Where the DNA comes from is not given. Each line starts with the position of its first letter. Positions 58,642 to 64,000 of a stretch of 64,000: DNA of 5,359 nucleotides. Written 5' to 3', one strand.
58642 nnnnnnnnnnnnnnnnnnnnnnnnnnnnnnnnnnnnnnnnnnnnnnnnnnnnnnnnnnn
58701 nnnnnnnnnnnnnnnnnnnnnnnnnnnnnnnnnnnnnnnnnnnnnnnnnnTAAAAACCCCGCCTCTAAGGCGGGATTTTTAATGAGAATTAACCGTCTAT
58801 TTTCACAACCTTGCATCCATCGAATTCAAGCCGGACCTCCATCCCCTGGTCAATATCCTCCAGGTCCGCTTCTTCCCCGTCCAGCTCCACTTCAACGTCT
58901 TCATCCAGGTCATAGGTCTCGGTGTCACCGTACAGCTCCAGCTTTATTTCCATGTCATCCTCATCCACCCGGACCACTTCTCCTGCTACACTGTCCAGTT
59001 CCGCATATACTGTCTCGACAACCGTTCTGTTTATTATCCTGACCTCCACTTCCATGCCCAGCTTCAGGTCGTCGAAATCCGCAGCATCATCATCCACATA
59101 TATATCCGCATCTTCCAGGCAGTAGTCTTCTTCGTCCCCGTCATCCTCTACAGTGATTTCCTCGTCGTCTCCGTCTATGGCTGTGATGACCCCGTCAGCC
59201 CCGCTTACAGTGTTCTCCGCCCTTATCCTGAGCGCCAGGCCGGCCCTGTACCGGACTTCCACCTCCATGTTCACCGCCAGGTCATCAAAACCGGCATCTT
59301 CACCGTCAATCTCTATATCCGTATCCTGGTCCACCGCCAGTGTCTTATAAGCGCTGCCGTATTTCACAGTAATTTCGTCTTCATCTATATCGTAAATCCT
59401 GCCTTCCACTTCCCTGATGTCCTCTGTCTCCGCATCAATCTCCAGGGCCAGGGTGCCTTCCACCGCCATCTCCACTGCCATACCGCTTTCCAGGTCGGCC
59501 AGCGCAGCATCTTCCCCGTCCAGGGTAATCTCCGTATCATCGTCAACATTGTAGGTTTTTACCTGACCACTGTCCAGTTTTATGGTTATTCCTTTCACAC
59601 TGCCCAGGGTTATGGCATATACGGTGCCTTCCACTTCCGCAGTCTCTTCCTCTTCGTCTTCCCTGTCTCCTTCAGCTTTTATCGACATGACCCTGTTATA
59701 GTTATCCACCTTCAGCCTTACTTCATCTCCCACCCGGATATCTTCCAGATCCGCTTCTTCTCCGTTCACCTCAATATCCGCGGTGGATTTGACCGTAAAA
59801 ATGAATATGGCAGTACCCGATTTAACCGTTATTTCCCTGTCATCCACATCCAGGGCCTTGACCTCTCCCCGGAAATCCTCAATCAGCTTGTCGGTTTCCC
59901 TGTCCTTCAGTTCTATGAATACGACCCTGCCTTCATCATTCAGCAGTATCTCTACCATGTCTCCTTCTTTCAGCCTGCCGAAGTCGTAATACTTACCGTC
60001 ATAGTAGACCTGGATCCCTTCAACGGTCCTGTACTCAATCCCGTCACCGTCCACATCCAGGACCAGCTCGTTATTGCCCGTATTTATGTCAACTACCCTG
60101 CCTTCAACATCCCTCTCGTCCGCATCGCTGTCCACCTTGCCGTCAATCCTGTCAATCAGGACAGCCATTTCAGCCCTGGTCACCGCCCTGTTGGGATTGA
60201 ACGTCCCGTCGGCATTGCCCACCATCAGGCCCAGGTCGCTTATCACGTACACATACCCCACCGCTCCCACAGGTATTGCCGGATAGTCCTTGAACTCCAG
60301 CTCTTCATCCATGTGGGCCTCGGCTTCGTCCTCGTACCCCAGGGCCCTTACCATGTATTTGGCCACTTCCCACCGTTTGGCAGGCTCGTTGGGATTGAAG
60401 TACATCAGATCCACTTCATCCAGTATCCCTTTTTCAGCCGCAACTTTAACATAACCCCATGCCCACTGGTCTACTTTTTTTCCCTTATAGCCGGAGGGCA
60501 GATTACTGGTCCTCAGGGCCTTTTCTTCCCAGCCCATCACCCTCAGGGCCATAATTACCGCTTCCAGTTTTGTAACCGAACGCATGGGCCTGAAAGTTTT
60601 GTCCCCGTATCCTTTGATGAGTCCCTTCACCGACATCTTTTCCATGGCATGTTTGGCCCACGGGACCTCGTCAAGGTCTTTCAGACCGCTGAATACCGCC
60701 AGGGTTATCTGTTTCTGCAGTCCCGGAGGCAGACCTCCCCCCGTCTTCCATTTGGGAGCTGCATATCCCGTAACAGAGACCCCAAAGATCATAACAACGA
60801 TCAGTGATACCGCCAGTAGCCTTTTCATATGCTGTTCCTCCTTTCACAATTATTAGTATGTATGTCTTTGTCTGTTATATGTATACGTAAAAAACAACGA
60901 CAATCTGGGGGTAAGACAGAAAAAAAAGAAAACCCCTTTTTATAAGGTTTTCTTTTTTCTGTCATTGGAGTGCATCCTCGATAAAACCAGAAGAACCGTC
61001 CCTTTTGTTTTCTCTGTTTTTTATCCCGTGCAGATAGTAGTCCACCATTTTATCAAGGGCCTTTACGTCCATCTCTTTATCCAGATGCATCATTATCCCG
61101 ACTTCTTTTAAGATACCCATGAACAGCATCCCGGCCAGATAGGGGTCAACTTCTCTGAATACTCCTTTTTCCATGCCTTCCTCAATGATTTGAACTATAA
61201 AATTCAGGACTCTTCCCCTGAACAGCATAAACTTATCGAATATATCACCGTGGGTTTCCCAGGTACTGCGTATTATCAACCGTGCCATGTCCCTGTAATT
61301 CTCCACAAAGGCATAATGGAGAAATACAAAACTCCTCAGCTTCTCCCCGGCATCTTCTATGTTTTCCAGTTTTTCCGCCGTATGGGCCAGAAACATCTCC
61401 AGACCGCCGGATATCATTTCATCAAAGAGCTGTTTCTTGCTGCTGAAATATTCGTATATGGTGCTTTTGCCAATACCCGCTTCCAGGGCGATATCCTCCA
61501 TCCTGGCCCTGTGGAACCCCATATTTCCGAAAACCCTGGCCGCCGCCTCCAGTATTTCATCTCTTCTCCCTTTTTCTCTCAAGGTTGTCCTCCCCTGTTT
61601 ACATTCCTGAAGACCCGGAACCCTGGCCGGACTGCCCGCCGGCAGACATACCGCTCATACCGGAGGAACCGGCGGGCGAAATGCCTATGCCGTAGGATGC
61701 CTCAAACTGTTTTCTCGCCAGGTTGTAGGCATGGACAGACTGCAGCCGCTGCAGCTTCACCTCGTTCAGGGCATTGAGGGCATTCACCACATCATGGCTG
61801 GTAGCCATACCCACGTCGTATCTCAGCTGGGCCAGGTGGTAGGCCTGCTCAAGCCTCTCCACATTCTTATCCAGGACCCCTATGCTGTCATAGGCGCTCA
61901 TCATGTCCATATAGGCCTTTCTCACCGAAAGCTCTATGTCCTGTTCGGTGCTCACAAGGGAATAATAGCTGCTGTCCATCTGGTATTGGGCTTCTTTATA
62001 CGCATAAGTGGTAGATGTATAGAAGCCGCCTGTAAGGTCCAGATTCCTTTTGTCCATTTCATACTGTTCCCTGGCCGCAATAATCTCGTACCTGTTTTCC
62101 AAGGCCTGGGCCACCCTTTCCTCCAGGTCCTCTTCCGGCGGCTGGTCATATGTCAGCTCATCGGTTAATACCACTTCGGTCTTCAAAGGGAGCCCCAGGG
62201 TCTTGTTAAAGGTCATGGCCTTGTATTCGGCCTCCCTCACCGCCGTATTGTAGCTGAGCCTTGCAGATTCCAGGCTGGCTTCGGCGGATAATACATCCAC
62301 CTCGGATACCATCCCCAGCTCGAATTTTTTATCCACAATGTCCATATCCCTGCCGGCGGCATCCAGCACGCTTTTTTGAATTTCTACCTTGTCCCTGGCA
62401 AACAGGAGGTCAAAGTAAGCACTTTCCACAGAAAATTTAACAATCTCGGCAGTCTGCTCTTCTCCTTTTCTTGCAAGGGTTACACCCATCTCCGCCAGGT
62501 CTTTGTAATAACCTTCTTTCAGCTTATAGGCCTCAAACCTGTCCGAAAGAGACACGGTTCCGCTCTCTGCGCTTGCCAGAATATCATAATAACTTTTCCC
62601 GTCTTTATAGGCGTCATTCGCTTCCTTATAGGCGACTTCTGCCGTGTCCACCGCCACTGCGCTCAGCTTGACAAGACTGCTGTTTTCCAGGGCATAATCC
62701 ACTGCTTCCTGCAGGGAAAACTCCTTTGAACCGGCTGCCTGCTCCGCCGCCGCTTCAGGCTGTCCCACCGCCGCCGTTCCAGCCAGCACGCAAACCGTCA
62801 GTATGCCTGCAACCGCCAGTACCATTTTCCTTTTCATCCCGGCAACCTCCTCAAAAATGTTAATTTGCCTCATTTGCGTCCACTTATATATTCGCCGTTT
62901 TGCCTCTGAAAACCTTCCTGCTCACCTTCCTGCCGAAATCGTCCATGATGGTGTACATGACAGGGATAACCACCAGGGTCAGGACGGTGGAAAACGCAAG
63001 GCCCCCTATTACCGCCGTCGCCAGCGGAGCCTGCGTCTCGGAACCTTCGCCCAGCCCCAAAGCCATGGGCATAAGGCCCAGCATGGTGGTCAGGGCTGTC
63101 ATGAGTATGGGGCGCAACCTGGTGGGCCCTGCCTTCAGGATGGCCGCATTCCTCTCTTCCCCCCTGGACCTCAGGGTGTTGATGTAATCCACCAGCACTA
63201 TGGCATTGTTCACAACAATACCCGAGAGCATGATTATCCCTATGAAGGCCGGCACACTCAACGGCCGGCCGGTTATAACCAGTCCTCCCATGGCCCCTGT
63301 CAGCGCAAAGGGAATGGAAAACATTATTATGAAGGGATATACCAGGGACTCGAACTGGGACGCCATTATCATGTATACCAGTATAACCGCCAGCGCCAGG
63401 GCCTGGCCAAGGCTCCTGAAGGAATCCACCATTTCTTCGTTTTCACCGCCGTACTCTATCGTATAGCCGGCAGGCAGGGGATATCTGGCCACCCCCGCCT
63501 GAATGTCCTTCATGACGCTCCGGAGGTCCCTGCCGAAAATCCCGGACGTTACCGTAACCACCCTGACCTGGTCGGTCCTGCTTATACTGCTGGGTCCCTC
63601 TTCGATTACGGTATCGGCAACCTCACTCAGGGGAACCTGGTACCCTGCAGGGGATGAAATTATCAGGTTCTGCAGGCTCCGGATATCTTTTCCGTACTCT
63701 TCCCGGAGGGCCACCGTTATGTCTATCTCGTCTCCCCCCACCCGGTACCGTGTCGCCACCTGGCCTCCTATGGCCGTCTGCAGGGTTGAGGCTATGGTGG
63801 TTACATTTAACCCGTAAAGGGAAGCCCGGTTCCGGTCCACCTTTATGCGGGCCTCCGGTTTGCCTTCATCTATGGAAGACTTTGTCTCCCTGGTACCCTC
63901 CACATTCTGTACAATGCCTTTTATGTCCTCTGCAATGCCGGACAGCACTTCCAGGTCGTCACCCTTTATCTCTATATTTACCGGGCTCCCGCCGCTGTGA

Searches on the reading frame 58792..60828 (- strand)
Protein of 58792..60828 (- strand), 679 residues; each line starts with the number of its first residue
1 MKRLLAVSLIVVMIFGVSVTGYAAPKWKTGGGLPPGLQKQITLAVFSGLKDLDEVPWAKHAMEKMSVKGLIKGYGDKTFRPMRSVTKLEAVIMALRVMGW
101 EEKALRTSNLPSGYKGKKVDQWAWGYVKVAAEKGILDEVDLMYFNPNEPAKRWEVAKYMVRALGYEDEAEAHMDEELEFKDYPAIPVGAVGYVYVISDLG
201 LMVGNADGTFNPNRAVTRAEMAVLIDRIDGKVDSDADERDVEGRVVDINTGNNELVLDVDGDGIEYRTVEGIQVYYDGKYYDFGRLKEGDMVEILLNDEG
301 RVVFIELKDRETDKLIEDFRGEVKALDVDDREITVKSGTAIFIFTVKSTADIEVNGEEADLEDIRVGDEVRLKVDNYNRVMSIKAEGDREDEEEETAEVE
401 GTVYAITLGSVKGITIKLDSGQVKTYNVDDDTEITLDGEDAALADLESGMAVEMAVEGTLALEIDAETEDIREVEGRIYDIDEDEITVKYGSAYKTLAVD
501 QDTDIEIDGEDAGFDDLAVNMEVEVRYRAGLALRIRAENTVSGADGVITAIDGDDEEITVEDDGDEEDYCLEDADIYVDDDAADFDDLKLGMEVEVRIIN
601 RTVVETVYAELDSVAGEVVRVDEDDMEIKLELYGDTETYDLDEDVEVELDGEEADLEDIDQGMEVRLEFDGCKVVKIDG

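Call 4: search_protein_families(library=pfam, proteins=[window:58792-60828:-], max_evalue=1)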
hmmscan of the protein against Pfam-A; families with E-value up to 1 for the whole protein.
window:58792-60828:- (679 aa): 9 families
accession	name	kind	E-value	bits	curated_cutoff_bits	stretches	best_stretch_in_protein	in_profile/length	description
PF00395.25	SLH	-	4.9e-27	94.1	20.8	3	179-222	2-44/44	S-layer homology domain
PF18914.6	DUF5666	-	3.4e-07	30.9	27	1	475-527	1-46/60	Domain of unknown function (DUF5666)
PF04225.17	LysM_OapA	-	5e-06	27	22.3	1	353-388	32-67/85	Opacity-associated protein A LysM-like domain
PF11604.15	CusF_Ec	-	0.011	16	27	1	320-383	5-67/72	Copper binding periplasmic protein CusF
PF13861.12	FLgD_tudor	-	0.1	13.3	26.9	0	373-428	17-57/58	FlgD Tudor-like domain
PF13689.11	DUF4154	-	0.13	12.8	24.9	0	301-367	69-135/143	YfiR/HmsC-like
PF11518.13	DUF3221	-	0.25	12.1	26.4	0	571-598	34-61/82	Protein of unknown function (DUF3221)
PF18346.7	SH3_15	-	0.35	11.6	24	0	365-407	2-44/67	Mind bomb SH3 repeat domain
PF08042.16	PqqA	-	0.82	10.3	21.1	0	584-594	6-16/19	PqqA family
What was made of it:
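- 58789..60828 (-): Context only: convergent SLH-domain protein of 679 aa with DUF5666-like beta-barrel repeats. Pfam SLH x3, E = 4.9e-27, and DUF5666 (call 4).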

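Call 5: search_protein_families(library=ncbifam, proteins=[window:58792-60828:-], max_evalue=1)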
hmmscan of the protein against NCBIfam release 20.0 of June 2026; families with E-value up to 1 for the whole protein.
window:58792-60828:- (679 aa): 4 families
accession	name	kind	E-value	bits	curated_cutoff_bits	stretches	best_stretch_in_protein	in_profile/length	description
NF033190.2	inl_like_NEAT_1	exception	1.2e-06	27.1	1275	2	61-135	654-724/754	NEAT domain-containing leucine-rich repeat protein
NF033921.0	por_somb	subfamily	0.0011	17.7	100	1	47-89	5-48/485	iron uptake porin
TIGR00998.1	8a0101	subfamily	0.0041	16.1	390.8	1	314-378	206-269/334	EmrA/EmrK family multidrug efflux transporter periplasmic adaptor subunit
NF041534.1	rodZ_Strepcoccus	equivalog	0.012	14.8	375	1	395-433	229-267/275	cytoskeleton protein RodZ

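Call 9: find_encoding_contigs(protein=window:58792-60828:-, flank=6000, max_places=6)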
Protein window:58792-60828:- (679 aa): no gene with exactly this product is on record in the collection.

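Call 46: list_cluster_members(proteins=[window:58307-58750:+, window:58199-58750:+, window:58337-58750:+, window:58388-58750:+, window:58307-58750:+, window:58792-60828:-, window:56275-58137:-, window:55047-55556:-])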
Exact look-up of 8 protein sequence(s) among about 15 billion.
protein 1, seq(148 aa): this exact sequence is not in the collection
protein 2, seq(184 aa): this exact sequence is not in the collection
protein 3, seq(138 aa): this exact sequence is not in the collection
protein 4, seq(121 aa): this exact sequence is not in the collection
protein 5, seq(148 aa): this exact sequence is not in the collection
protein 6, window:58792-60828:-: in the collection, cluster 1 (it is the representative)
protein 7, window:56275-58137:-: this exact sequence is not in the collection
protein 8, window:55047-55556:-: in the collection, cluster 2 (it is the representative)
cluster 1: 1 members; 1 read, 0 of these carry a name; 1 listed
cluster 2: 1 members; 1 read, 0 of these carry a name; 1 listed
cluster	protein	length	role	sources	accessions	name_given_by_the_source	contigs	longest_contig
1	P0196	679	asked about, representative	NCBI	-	-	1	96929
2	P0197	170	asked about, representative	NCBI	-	-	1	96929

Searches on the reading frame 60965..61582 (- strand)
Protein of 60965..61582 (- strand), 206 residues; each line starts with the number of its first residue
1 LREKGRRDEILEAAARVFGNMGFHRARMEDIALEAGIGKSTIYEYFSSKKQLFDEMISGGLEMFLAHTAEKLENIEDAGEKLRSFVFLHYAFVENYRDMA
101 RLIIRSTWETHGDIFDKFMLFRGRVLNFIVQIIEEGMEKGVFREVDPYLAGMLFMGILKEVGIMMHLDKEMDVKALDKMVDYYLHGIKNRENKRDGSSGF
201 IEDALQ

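Call 11: search_protein_families(library=pfam, proteins=[window:60965-61582:-], max_evalue=0.001)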
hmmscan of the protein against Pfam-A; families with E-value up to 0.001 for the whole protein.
window:60965-61582:- (206 aa): 4 families
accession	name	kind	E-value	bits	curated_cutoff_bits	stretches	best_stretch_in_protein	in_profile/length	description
PF00440.29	TetR_N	-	7.7e-17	61.3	24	1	10-56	1-47/47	Bacterial regulatory proteins, tetR family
PF17932.6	TetR_C_24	-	3.1e-10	40.7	26.4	1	77-161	3-87/114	Tetracyclin repressor-like, C-terminal domain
PF08359.16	TetR_C_4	-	3.2e-06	27.8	21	1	61-179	5-125/133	YsiA-like protein, C-terminal region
PF14514.11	TetR_C_9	-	0.00062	20.3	25.3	0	89-156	19-83/130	Tetracyclin repressor-like, C-terminal domain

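Call 32: find_encoding_contigs(protein=window:60965-61582:-, flank=6000, max_places=3)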
Protein window:60965-61582:- (206 aa): no gene with exactly this product is on record in the collection.

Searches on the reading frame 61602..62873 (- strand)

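Call 11: search_protein_families(library=pfam, proteins=[window:61602-62873:-], max_evalue=0.001)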
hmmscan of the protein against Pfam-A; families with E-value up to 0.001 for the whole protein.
window:61602-62873:- (424 aa): 1 family
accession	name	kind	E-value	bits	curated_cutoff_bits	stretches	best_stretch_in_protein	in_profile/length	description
PF02321.23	OEP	-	2e-32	112.9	22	2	288-393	80-185/187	Outer membrane efflux protein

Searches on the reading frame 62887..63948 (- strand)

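Call 11: search_protein_families(library=pfam, proteins=[window:62887-63948:-], max_evalue=0.001)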
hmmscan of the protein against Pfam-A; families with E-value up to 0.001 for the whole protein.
window:62887-63948:- (354 aa): 3 families
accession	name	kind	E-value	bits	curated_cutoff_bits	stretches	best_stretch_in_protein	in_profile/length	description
PF00873.25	ACR_tran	-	4.9e-95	319.6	28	1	2-335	685-1020/1021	AcrB/AcrD/AcrF family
PF03176.21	MMPL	-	1.6e-06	27.8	20.5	1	127-338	88-305/333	MMPL family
PF02355.23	SecD_SecF_C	-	2.3e-05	24.3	20.5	1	182-325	35-176/189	Protein export membrane protein SecD/SecF, C-terminal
